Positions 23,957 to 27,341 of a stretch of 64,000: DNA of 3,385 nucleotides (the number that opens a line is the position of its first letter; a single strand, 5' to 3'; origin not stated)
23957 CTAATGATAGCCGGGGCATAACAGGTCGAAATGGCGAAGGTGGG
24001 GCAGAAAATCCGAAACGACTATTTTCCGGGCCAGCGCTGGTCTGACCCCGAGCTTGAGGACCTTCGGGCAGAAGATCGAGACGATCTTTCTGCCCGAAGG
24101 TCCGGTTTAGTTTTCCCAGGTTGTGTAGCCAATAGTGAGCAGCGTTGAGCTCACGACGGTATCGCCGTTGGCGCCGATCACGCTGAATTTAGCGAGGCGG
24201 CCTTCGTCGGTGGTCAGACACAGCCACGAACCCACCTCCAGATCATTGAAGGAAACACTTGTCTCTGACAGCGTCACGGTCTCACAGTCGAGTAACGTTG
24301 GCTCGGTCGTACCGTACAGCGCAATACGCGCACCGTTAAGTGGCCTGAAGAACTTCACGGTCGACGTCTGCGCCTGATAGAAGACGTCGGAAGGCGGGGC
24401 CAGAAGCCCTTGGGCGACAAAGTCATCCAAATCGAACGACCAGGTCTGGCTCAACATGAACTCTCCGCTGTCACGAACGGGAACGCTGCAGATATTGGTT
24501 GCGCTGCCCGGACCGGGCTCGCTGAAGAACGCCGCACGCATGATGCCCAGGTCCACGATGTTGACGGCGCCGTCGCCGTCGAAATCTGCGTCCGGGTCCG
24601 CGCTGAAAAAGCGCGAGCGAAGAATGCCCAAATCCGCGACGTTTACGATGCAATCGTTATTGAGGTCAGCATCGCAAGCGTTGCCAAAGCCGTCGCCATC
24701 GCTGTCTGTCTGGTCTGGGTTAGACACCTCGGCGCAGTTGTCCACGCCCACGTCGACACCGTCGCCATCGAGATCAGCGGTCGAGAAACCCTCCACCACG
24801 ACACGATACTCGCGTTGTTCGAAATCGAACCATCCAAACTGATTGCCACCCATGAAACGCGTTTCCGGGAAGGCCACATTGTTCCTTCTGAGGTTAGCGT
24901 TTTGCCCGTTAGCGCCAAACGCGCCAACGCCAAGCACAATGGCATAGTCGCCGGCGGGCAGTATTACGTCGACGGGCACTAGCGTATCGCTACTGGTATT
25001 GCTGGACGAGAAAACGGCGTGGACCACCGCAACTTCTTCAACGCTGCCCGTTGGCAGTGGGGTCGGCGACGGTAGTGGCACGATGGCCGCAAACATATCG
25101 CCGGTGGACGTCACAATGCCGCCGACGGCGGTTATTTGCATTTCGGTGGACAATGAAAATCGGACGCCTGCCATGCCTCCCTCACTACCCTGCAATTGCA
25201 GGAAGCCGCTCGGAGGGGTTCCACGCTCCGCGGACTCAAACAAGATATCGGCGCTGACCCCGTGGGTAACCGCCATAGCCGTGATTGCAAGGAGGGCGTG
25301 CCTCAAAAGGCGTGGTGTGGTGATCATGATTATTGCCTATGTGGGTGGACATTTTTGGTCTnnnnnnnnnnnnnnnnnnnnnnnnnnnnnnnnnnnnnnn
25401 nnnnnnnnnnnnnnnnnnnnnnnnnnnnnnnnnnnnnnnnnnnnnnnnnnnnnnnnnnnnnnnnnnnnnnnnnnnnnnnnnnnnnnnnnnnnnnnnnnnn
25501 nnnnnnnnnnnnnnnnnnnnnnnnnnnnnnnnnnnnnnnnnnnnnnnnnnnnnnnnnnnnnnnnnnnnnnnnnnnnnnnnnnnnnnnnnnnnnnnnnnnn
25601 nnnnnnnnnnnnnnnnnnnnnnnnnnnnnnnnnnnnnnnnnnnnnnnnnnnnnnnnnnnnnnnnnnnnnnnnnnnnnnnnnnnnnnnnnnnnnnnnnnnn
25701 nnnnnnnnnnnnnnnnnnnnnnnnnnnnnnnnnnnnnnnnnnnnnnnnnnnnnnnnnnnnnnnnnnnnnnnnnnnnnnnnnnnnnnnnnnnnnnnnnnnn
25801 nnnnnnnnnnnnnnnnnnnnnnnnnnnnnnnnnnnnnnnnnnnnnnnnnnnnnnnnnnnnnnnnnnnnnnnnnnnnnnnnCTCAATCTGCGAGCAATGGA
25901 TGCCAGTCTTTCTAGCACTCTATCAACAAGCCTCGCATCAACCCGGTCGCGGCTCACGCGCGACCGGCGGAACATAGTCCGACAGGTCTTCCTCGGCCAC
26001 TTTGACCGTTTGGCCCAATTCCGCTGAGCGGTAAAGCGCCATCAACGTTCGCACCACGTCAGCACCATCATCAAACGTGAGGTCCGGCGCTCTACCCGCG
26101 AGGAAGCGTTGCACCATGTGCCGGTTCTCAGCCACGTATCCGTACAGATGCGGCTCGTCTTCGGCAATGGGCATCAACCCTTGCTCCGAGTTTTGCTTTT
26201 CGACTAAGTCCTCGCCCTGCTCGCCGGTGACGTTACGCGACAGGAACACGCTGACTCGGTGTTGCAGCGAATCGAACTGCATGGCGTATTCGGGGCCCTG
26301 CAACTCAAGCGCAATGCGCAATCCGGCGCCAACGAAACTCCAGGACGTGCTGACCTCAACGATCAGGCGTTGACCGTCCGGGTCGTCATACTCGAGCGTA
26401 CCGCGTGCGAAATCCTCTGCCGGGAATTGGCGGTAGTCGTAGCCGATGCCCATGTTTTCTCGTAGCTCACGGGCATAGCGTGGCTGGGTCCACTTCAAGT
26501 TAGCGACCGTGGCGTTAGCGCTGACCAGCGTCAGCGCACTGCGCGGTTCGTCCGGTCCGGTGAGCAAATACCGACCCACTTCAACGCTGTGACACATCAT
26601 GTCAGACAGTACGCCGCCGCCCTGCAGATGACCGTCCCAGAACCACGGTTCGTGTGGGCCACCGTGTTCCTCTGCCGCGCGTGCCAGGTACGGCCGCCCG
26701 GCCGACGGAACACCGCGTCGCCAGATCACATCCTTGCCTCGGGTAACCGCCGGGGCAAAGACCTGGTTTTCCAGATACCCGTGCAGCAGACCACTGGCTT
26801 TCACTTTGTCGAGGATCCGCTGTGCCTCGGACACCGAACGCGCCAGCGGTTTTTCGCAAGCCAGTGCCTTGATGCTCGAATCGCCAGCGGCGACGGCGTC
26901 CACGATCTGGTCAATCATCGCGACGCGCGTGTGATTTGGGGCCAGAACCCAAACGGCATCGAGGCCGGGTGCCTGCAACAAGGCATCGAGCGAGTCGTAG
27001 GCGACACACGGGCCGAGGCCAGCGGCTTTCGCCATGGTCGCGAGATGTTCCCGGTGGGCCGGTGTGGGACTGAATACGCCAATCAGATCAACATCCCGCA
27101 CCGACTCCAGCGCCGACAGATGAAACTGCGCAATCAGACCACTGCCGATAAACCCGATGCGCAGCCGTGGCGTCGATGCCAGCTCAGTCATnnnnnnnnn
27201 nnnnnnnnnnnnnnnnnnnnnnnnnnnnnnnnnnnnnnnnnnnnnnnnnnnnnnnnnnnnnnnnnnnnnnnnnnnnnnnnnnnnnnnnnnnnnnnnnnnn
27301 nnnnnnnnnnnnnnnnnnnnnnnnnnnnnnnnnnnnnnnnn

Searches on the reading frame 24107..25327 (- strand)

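Call 62: search_protein_families(library=pfam, proteins=[window:24107-25327:-], max_evalue=0.0001)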
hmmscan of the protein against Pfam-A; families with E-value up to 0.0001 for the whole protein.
window:24107-25327:- (406 aa): 1 family
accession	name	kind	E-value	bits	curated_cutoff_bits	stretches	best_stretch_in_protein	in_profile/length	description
PF02412.23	TSP_3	-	3.2e-07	30.4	25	0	184-206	14-36/36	Thrombospondin type 3 repeat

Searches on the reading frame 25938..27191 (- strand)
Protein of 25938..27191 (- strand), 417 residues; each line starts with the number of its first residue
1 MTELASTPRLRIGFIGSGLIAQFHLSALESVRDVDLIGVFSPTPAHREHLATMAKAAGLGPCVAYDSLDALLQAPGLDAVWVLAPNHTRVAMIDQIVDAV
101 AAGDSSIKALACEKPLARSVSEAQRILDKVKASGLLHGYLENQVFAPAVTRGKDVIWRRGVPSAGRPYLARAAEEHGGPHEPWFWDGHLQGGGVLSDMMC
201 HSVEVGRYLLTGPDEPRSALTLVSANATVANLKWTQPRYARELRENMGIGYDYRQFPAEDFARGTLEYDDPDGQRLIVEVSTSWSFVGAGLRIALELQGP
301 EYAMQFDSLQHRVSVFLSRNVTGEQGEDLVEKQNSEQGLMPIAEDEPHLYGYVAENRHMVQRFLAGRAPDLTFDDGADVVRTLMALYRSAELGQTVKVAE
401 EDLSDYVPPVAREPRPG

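Call 62: search_protein_families(library=pfam, proteins=[window:25938-27191:-], max_evalue=0.0001)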
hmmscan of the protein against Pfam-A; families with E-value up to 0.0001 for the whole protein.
window:25938-27191:- (417 aa): 3 families
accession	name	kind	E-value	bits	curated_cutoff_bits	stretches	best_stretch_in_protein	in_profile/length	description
PF01408.29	GFO_IDH_MocA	-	5.6e-16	59.8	24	1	10-134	1-113/120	Oxidoreductase family, NAD-binding Rossmann fold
PF22725.1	GFO_IDH_MocA_C3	-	1.6e-08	35.1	27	1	165-289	14-109/124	GFO/IDH/MocA C-terminal domain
PF02894.22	GFO_IDH_MocA_C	-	3.6e-07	30.6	22.9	1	186-398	33-218/218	Oxidoreductase family, C-terminal alpha/beta domain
